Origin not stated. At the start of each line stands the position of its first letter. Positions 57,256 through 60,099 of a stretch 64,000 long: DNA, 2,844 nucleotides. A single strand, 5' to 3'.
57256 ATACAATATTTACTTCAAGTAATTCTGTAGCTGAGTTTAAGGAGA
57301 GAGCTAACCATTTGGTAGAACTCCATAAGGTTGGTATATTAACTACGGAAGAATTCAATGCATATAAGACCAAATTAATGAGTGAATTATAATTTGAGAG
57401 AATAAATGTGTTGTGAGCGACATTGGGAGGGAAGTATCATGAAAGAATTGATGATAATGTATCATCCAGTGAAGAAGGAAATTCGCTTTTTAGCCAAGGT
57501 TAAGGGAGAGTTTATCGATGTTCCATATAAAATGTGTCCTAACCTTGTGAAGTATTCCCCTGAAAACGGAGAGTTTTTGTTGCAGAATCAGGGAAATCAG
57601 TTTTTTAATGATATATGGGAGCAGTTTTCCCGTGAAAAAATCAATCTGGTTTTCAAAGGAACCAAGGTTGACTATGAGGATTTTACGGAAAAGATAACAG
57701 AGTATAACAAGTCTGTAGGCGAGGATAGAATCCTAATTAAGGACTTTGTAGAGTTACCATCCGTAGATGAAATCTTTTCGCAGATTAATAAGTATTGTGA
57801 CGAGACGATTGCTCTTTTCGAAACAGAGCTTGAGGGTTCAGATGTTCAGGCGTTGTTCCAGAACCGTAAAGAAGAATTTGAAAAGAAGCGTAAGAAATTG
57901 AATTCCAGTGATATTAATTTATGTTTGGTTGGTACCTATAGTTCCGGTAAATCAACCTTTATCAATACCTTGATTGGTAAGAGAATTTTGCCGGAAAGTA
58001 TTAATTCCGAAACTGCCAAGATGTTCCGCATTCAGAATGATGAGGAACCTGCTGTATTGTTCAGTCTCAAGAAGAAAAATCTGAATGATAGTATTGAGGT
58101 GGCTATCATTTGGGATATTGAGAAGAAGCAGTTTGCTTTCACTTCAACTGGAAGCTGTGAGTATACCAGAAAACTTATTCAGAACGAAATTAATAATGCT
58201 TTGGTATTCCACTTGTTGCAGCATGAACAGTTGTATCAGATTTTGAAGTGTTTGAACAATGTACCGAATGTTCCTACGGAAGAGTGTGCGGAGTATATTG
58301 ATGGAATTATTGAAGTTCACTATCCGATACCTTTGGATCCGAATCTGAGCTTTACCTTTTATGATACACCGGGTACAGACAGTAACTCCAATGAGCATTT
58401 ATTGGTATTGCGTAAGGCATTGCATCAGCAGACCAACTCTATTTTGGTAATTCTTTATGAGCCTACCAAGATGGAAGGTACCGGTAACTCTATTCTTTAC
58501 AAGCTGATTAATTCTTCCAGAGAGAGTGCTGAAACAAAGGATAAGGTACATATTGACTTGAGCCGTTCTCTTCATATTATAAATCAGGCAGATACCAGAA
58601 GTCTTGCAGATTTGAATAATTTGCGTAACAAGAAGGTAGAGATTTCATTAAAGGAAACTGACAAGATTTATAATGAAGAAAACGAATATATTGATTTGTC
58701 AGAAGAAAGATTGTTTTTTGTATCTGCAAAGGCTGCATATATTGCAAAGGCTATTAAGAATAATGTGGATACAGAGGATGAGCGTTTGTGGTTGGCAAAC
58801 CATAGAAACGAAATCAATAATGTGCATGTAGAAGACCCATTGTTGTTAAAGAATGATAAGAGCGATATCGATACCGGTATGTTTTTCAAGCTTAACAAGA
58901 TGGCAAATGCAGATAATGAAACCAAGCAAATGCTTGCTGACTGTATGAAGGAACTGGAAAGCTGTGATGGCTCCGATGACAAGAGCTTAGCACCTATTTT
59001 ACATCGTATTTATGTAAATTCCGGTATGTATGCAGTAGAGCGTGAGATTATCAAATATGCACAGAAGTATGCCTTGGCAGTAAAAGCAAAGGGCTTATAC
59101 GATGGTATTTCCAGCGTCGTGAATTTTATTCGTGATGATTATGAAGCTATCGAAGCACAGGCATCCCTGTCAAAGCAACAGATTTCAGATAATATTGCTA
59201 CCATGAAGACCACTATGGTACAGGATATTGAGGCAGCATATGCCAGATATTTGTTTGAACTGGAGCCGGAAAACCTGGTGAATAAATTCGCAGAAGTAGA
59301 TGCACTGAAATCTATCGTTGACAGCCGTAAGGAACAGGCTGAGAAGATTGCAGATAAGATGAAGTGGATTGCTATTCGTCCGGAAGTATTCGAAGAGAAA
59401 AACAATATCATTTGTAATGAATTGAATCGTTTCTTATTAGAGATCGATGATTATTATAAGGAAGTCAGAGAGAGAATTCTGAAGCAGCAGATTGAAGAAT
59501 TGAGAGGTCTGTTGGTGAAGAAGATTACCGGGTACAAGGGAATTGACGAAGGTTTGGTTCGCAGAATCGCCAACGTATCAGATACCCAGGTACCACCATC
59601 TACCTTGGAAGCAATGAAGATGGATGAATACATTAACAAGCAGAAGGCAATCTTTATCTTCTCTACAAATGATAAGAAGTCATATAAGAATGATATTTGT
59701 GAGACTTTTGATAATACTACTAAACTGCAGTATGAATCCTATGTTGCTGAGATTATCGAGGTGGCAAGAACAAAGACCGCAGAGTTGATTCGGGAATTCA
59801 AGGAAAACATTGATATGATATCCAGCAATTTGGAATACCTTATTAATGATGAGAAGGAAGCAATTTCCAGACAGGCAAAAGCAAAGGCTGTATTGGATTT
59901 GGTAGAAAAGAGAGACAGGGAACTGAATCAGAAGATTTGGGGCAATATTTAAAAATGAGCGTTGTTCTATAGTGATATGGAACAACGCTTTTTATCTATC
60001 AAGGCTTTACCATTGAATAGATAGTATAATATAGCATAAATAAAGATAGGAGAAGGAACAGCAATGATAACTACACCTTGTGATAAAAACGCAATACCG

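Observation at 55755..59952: Two-gene operon: eight-fold SHOCT-repeat protein plus a solitary dynamin-like GTPase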

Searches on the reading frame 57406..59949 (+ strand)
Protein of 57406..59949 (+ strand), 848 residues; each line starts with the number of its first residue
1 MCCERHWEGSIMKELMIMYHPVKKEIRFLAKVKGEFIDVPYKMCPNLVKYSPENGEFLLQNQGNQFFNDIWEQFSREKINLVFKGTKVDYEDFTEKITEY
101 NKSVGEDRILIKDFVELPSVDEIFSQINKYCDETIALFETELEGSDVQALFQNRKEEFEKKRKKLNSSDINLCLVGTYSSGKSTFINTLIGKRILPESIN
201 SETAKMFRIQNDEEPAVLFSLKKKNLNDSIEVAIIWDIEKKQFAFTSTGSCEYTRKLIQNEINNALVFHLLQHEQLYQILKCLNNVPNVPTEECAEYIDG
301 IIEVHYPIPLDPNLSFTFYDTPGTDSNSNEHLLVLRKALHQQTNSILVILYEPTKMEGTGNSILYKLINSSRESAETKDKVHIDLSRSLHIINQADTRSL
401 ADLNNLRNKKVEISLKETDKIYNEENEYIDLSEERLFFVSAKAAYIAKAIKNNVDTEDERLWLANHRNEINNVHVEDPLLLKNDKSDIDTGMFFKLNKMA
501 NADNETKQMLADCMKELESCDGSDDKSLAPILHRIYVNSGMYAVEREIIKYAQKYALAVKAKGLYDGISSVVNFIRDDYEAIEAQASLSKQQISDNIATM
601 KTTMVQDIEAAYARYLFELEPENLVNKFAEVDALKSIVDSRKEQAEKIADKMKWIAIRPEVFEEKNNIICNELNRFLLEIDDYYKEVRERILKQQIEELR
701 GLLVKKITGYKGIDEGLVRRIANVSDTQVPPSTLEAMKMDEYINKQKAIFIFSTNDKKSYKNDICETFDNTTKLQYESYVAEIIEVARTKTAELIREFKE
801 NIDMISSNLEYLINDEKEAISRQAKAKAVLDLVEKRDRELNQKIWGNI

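Call 3: search_protein_families(library=pfam, proteins=[window:57406-59949:+], max_evalue=1)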
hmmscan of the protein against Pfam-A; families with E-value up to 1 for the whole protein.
window:57406-59949:+ (848 aa): 9 families
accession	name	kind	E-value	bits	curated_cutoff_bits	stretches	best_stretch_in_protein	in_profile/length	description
PF00350.29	Dynamin_N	-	1.1e-16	61.7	27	1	173-364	2-150/168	Dynamin family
PF01926.29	MMR_HSR1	-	1.3e-06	29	21.9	1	172-205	2-35/113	50S ribosome-binding GTPase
PF09547.16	SpoIVA_ATPase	-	0.0078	16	26.6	1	166-205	14-52/237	Stage IV sporulation protein A, ATPase domain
PF03193.22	RsgA_GTPase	-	0.029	14.6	30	1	124-193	60-130/174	RsgA GTPase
PF01580.24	FtsK_SpoIIIE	-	0.036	14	24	1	170-190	40-60/221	FtsK/SpoIIIE family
PF21794.3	RAD51D_N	-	0.047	14.3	27.3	0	566-589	23-46/60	RAD51D, N-terminal domain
PF25201.1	nSTAND6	-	0.1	13.1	27.7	0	154-197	4-46/148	Novel STAND NTPase 6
PF21654.3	DncV-like_NTFase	-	0.14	13.5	24.9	1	482-516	20-54/90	Cyclic GMP-AMP synthase DncV-like, nucleotidyltransferase domain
PF13555.12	AAA_29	-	0.15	12.2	27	1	158-187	12-40/61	P-loop containing region of AAA domain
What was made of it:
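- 57439..59952 (+): Gene B: an 837-aa solitary dynamin-like GTPase. An in-frame upstream ATG at 57406 would give 848 aa. Pfam Dynamin_N (call 3).
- On Dynamin superfamily / bacterial dynamin-like protein: Dynamin_N 61.7 bits against a cut-off of 27 (call 3).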

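Call 4: search_protein_families(library=padloc, proteins=[window:57406-59949:+], max_evalue=1)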
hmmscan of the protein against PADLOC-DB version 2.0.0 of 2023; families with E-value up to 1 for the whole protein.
window:57406-59949:+ (848 aa): 0 families

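Call 5: search_protein_families(library=ncbifam, proteins=[window:57406-59949:+], max_evalue=1)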
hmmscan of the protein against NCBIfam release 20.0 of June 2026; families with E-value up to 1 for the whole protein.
window:57406-59949:+ (848 aa): 8 families
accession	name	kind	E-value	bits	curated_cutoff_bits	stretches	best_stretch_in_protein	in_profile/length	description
NF052648.1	DynmDynABac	equivalog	2.4e-11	42.2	1600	1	85-211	526-652/1187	dynamin GTPase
TIGR03596.1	GTPase_YlqF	equivalog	0.00015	21.2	208.2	1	143-195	87-144/276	ribosome biogenesis GTPase YlqF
NF007368.0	PRK09866.1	equivalog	0.00035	19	1146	1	152-204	52-104/742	clamp-binding protein CrfC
TIGR00231.1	small_GTP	domain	0.00056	19.7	42.5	1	168-208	2-42/164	GTP-binding protein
NF000908.1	PRK00089.1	equivalog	0.018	14.3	237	1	173-205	7-39/291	GTPase Era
NF049994.1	slr1306_fam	domain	0.059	11.9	490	1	132-214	74-157/470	slr1306 family protein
TIGR03598.1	GTPase_YsxC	equivalog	0.068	12.8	124.45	1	164-194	13-43/186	ribosome biogenesis GTP-binding protein YihA/YsxC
TIGR00436.1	era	equivalog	0.16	11.3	116.25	1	173-204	4-35/270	GTPase Era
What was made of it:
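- On DynA (NCBIfam NF052648) and CrfC (NF007368) equivalogs: 42.2 bits against 1600, and 19 bits against 1146 (call 5).
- The NCBIfam DynA model scores 42 bits against a cut-off of 1600 (call 5).
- Tried and rejected: NCBIfam: only sub-threshold DynA, CrfC and small-GTPase matches (call 5).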

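Call 6: find_homologous_proteins(query=window:57406-59949:+, max_evalue=0.00001)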
Query window:57406-59949:+ (848 aa): 323 proteins with E <= 0.00001 among 8000 candidates; the best 120 are listed.
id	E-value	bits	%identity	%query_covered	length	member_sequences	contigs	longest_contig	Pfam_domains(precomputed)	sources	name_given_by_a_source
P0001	0.0e+0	1841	100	99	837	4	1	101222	PF01926.30,PF00350.30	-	-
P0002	0.0e+0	1733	93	99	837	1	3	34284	PF01926.30,PF00350.30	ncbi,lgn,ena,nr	ncbi:MAG: dynamin family protein [Lachnospiraceae bacterium]|nr:dynamin family protein [Lachnospirac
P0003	0.0e+0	1685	90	99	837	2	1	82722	PF01926.30,PF00350.30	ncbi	-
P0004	0.0e+0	1606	86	99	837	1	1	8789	PF01926.30,PF00350.30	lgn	-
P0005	0.0e+0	1600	86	99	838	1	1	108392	PF01926.30,PF00350.30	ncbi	-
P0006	0.0e+0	1595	86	99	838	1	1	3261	PF01926.30,PF00350.30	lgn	-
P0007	0.0e+0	1595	85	99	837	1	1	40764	PF01926.30,PF00350.30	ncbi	-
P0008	0.0e+0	1594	85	99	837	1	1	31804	PF01926.30,PF00350.30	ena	-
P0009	0.0e+0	1589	85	99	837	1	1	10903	PF01926.30,PF00350.30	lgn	-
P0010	0.0e+0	1588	85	99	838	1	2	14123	PF01926.30,PF00350.30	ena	-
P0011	0.0e+0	1575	84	99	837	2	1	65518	PF01926.30,PF00350.30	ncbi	-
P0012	0.0e+0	1572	84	99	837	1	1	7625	PF01926.30,PF00350.30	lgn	-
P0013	0.0e+0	1570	83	99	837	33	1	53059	PF01926.30,PF00350.30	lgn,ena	-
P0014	0.0e+0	1570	83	99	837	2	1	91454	PF01926.30,PF00350.30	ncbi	-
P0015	0.0e+0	1569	83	99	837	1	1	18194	PF01926.30,PF00350.30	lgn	-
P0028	0.0e+0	1466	78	99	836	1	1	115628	PF01926.30,PF00350.30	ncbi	-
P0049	0.0e+0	1394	75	98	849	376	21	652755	PF01926.30,PF00350.30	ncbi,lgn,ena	-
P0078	0.0e+0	1348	72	99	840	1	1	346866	PF01926.30,PF00350.30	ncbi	-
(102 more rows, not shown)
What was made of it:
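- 57439..59952 (+): More than 323 homologue clusters annotated 'dynamin family protein', Lachnospiraceae/Acetatifactor (call 6).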

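Call 13: find_encoding_contigs(protein=P0049, flank=8000, max_places=4)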
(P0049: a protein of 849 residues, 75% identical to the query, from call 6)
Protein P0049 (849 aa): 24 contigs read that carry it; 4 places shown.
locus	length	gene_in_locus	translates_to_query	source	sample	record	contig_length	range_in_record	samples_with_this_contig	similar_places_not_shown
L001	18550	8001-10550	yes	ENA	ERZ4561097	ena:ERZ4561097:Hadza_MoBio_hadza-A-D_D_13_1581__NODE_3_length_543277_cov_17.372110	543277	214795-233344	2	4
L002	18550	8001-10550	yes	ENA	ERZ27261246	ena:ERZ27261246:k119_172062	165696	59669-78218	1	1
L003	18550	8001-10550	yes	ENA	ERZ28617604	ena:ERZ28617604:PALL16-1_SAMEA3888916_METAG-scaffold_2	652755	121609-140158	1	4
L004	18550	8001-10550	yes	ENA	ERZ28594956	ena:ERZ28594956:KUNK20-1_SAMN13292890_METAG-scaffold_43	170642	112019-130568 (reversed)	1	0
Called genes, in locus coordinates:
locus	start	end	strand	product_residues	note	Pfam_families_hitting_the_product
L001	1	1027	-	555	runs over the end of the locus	-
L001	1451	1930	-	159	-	-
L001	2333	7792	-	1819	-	PF13306:LRR_5, PF13855:LRR_8 (weak), PF13306:LRR_5, PF09479:Flg_new, PF13290:CHB_HEX_C_1, PF13287:Fn3_assoc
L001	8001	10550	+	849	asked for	PF01926:MMR_HSR1 (faint), PF00350:Dynamin_N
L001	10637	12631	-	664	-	-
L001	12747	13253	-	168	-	PF07963:N_methyl (weak)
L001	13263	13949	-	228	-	-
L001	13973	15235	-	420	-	PF07963:N_methyl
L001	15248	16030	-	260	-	-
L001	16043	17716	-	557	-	PF11104:PilM_2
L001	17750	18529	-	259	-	PF06750:A24_N_bact, PF01478:Peptidase_A24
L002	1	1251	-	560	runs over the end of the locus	-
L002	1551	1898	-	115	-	-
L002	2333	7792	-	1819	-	PF13306:LRR_5, PF13855:LRR_8 (weak), PF13306:LRR_5, PF09479:Flg_new, PF13290:CHB_HEX_C_1, PF13287:Fn3_assoc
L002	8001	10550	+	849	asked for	PF01926:MMR_HSR1 (faint), PF00350:Dynamin_N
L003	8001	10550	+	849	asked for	PF01926:MMR_HSR1 (faint), PF00350:Dynamin_N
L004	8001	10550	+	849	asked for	PF01926:MMR_HSR1 (faint), PF00350:Dynamin_N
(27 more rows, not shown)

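Call 14: find_encoding_contigs(protein=P0078, flank=8000, max_places=2)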
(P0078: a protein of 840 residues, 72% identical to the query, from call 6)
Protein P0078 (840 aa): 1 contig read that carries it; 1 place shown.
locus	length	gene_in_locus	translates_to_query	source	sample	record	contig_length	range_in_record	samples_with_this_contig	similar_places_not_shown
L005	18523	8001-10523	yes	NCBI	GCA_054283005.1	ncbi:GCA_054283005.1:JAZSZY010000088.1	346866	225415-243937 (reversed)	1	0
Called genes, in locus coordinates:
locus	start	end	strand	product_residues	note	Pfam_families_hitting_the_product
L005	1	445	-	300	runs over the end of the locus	PF02108:FliH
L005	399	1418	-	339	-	PF03448:MgtE_N (faint), PF14842:FliG_N, PF14841:FliG_M, PF14842:FliG_N, PF01706:FliG_C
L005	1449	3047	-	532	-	PF01514:YscJ_FliF, PF08345:YscJ_FliF_C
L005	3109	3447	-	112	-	PF02049:FliE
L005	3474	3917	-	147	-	PF00460:Flg_bb_rod, PF06429:Flg_bbr_C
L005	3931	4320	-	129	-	-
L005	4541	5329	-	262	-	PF06018:CodY, PF08222:HTH_CodY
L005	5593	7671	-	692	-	PF01751:Toprim, PF01131:Topoisom_bac, PF01396:Zn_ribbon_Top1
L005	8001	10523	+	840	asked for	PF00350:Dynamin_N, PF01926:MMR_HSR1 (faint)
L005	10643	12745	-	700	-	-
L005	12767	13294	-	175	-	PF07963:N_methyl (weak)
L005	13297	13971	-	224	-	-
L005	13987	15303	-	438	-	PF07963:N_methyl (weak)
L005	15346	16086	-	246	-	-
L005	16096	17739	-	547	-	PF11104:PilM_2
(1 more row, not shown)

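Call 22: find_encoding_contigs(protein=P0003, flank=10000, max_places=2)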
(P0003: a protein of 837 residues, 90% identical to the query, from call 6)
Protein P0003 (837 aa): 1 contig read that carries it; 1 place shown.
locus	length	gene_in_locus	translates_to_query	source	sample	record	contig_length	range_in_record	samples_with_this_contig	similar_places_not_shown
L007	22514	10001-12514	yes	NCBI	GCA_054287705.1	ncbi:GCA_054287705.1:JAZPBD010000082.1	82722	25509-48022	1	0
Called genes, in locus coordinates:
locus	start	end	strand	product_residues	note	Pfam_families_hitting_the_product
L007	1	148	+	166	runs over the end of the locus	PF02464:CinA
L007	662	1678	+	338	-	PF00154:RecA_N, PF06745:ATPase (weak), PF08423:Rad51, PF21096:RecA_C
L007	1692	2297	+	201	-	PF21982:RecX_HTH1, PF02631:RecX_HTH2 (faint), PF21981:RecX_HTH3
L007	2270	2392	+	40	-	-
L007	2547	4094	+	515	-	PF12072:RNase_Y_N, PF00013:KH_1 (weak), PF22891:KH_PNO1_2nd (faint), PF08668:HDOD (faint), PF01966:HD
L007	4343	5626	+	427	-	PF12897:Asp_aminotransf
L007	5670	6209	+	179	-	PF00293:NUDIX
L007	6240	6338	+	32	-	-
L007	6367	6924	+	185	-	-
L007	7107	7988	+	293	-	PF02899:Phage_int_SAM_1, PF13495:Phage_int_SAM_4 (weak), PF00589:Phage_integrase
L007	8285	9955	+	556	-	PF09851:SHOCT (faint)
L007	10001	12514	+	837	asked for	PF00350:Dynamin_N, PF01926:MMR_HSR1 (faint)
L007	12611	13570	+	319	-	PF02156:Glyco_hydro_26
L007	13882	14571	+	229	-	PF01693:Cauli_VI, PF00075:RNase_H, PF13456:RVT_3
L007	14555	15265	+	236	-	PF01479:S4, PF00849:PseudoU_synth_2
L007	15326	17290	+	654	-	PF22745:Nlig-Ia, PF01653:DNA_ligase_aden, PF03120:OB_DNA_ligase, PF14520:HHH_5 (faint), PF12826:HHH_2, PF00533:BRCT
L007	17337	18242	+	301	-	PF04204:HTS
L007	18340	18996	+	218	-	PF00702:Hydrolase, PF12710:HAD, PF13344:Hydrolase_6 (faint), PF13419:HAD_2, PF13242:Hydrolase_like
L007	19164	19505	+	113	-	PF03551:PadR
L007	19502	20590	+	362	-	PF06304:DUF1048 (weak)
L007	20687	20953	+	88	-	PF06949:DUF1292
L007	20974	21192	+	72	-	-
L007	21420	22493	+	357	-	PF07690:MFS_1 (weak)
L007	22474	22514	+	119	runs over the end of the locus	-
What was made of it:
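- Tried and rejected: A xerC-like recombinase lies upstream only in L007 (call 22).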

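Call 23: find_encoding_contigs(protein=P0028, flank=10000, max_places=2)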
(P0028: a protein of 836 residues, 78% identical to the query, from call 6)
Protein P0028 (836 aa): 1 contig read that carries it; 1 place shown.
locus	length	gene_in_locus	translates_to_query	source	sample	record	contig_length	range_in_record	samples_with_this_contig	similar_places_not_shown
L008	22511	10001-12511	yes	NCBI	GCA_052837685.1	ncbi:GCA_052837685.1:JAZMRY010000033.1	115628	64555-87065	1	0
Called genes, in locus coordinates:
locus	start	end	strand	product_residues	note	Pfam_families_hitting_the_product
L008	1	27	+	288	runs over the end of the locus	PF08501:Shikimate_dh_N, PF01488:Shikimate_DH, PF18317:SDH_C (faint)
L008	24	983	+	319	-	PF13238:AAA_18 (weak), PF01202:SKI, PF01220:DHquinase_II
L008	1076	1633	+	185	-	PF08207:EFP_N, PF01132:EFP, PF09285:Elong-fact-P_C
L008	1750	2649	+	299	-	PF18941:DUF5688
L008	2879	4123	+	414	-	PF07653:SH3_2 (faint), PF18348:SH3_16 (faint), PF08239:SH3_3, PF06347:SH3_4, PF08239:SH3_3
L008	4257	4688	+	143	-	-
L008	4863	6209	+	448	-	PF02812:ELFV_dehydrog_N, PF00208:ELFV_dehydrog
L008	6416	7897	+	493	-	PF00015:MCPsignal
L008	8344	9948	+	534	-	PF09851:SHOCT (faint)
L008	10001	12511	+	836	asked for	PF00350:Dynamin_N, PF01926:MMR_HSR1 (faint)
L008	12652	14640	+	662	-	PF01751:Toprim, PF01131:Topoisom_bac, PF01396:Zn_ribbon_Top1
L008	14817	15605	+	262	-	PF06018:CodY, PF08222:HTH_CodY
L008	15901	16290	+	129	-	PF00460:Flg_bb_rod (weak)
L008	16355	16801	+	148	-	PF00460:Flg_bb_rod, PF06429:Flg_bbr_C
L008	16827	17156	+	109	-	PF02049:FliE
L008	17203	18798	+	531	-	PF01514:YscJ_FliF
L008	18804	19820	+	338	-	PF03448:MgtE_N (faint), PF14842:FliG_N, PF14841:FliG_M, PF14842:FliG_N (weak), PF01706:FliG_C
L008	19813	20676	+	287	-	PF02108:FliH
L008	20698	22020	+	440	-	PF00006:ATP-synt_ab, PF18269:T3SS_ATPase_C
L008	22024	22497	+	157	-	PF02050:FliJ, PF16789:YscO-like (faint)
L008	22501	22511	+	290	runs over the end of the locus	-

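Call 24: search_protein_representatives(protein=window:57439-59949:+)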
Query: 837 residues. Proteins with E-value up to 0.001 (for the whole library): 893; up to 1e-10: 325; up to 1e-30: 85. The best 150 are listed.
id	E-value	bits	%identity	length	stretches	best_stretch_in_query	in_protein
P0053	0.0e+00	1377.9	73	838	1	1-836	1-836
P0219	1.0e-196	672.3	44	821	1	1-835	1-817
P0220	1.3e-105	371.0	35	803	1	35-836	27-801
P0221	2.4e-97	343.7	71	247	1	592-837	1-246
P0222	1.3e-92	328.1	70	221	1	466-685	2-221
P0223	3.8e-87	310.0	34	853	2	5-622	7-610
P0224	3.5e-84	300.2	68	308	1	621-836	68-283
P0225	9.8e-82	292.1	38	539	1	2-573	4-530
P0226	1.0e-80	288.7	33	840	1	4-800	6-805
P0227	1.5e-78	281.5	32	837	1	4-834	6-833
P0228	1.7e-75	271.4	33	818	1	4-837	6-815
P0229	1.2e-74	268.6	31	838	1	3-835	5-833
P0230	6.9e-71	256.2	31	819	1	4-836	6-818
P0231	1.1e-69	252.3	31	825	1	4-835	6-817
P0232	1.6e-69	251.7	38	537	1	3-553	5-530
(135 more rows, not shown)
